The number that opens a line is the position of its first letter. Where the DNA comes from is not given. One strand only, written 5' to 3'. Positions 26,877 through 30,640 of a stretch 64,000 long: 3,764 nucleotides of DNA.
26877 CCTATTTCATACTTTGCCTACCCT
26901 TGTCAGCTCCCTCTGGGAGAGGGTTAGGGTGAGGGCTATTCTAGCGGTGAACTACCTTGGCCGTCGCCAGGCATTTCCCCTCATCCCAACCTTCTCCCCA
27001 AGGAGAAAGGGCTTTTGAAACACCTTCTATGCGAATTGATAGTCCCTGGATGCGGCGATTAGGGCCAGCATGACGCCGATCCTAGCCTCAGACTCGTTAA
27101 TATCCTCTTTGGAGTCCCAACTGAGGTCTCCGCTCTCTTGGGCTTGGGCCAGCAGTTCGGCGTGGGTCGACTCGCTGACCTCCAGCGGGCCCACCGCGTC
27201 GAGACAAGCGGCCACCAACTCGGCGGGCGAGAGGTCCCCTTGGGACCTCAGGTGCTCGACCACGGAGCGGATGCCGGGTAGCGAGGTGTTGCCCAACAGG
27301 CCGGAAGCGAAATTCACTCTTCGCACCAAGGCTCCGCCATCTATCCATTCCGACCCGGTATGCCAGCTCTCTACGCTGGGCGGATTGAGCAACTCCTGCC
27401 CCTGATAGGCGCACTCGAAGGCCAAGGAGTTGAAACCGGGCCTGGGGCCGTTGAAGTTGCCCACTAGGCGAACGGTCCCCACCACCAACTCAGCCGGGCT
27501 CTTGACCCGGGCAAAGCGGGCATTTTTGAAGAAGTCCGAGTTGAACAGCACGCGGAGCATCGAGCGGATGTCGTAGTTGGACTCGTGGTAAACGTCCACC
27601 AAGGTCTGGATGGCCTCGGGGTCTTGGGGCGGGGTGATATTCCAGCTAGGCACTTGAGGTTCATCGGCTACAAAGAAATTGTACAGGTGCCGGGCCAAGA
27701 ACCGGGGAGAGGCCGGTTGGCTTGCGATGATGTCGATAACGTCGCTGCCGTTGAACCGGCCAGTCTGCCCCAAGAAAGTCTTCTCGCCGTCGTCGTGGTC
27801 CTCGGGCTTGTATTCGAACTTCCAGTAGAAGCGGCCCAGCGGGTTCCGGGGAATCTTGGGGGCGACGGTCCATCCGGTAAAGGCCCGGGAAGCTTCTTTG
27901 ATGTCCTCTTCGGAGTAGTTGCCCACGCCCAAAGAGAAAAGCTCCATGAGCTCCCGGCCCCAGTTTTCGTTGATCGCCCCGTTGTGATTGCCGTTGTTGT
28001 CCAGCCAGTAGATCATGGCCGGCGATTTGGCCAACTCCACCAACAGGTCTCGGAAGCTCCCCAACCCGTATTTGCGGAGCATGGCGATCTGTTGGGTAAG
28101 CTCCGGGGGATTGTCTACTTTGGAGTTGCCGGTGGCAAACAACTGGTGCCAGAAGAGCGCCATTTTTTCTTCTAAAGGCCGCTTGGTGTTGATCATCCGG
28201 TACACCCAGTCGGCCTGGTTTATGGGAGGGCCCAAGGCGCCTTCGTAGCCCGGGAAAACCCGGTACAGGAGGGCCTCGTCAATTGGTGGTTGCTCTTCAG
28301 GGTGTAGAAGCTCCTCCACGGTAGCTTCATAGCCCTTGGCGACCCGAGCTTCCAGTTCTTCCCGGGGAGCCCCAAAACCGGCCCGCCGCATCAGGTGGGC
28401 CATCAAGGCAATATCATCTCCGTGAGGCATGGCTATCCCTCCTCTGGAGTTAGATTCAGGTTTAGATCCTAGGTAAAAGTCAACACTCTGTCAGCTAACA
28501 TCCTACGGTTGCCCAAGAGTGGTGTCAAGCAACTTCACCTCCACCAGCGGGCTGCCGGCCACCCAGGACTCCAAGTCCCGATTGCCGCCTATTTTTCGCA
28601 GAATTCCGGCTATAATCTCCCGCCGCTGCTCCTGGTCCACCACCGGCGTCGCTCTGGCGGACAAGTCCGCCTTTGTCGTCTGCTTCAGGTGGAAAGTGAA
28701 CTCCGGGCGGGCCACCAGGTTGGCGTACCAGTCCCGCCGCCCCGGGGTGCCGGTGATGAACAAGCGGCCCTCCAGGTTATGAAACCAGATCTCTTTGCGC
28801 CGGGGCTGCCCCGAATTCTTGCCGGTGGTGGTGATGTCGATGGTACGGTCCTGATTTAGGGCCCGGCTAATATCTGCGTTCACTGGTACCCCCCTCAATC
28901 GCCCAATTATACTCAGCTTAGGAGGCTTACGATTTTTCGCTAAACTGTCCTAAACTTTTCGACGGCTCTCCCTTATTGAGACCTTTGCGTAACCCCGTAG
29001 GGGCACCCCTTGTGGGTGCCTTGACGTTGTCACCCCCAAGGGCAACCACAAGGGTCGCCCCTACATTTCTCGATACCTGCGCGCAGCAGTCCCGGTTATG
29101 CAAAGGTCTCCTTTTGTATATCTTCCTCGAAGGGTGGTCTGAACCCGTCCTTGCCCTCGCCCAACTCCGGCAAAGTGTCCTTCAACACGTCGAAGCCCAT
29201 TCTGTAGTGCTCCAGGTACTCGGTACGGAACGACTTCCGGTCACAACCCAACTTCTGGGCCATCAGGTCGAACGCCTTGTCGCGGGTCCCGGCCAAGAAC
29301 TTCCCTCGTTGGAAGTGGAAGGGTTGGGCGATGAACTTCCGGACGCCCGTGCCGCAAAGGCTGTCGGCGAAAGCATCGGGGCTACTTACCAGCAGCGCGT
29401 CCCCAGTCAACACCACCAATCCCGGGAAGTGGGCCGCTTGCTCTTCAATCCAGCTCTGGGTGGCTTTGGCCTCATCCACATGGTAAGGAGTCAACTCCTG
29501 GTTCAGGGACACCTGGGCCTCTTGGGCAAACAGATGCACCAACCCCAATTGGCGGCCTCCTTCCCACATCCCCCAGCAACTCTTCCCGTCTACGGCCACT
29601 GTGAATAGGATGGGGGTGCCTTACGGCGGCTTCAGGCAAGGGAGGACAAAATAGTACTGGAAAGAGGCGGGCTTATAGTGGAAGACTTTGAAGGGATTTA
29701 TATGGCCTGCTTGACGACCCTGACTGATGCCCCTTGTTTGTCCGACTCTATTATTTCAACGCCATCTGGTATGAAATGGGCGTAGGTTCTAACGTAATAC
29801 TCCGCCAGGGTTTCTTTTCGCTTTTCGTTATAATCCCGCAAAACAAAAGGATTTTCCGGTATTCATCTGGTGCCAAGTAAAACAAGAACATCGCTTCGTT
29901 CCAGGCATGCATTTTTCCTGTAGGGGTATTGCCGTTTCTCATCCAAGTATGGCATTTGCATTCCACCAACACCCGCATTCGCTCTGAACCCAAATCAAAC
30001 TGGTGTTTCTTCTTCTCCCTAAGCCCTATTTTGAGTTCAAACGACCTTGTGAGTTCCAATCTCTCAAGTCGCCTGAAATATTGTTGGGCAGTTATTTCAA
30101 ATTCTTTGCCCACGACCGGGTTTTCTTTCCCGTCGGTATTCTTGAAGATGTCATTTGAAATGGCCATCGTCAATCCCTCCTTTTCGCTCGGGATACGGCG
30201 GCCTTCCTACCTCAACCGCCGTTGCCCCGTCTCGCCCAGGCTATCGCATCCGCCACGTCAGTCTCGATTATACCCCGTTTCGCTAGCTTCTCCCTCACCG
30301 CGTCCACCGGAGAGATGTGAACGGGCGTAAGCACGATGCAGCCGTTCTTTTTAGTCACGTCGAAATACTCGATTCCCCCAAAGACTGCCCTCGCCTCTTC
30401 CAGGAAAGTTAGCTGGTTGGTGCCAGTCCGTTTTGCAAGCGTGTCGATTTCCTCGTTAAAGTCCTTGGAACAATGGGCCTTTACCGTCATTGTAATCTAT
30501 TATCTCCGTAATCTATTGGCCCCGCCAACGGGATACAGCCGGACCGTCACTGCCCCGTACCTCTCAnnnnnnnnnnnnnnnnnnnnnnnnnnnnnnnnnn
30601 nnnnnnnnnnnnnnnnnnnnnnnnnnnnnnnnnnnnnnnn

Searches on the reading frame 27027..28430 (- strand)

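Call 67: search_protein_families(library=pfam, proteins=[window:27027-28430:-], max_evalue=0.0001)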
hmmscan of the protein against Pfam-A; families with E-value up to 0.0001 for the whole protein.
window:27027-28430:- (467 aa): 1 family
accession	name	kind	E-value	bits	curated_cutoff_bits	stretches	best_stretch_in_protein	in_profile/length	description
PF08811.16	DUF1800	-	1.5e-103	347.7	26.1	1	12-465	1-418/419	Protein of unknown function (DUF1800)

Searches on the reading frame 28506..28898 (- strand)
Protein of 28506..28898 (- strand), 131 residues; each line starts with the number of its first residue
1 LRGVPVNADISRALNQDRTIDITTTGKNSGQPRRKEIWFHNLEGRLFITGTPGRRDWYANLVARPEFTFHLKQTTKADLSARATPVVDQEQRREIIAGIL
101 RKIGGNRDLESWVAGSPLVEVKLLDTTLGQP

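Call 38: search_protein_families(library=pfam, proteins=[window:28506-28898:-], max_evalue=0.01)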
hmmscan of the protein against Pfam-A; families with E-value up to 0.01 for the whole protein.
seq(131 aa): 2 families
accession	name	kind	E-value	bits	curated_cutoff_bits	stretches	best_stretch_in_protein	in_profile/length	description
PF04075.20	F420H2_quin_red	-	2e-08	34.9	22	1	7-92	13-99/130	F420H(2)-dependent quinone reductase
PF01243.27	PNPOx_N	-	0.0012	19.6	28.1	1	12-115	7-105/120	Pyridoxamine 5'-phosphate oxidase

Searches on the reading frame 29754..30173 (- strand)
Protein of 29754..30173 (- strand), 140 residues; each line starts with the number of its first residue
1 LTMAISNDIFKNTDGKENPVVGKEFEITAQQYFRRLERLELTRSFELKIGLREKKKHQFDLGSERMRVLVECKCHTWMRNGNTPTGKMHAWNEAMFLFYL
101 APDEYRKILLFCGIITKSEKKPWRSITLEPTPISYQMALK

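Call 38: search_protein_families(library=pfam, proteins=[window:29754-30173:-], max_evalue=0.01)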
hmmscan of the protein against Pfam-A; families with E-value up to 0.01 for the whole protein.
seq(140 aa): 0 families

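Call 70: search_solved_structures(query=window:29754-30173:-, max_evalue=1)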
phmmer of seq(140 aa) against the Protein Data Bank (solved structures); distinct sequences matched with E-value up to 1: 0.

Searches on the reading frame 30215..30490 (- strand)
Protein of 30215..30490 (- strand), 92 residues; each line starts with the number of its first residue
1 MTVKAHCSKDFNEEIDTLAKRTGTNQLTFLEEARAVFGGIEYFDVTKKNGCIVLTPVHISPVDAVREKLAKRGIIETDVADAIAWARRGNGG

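Call 38: search_protein_families(library=pfam, proteins=[window:30215-30490:-], max_evalue=0.01)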
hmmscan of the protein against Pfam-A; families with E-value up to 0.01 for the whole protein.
seq(92 aa): 0 families
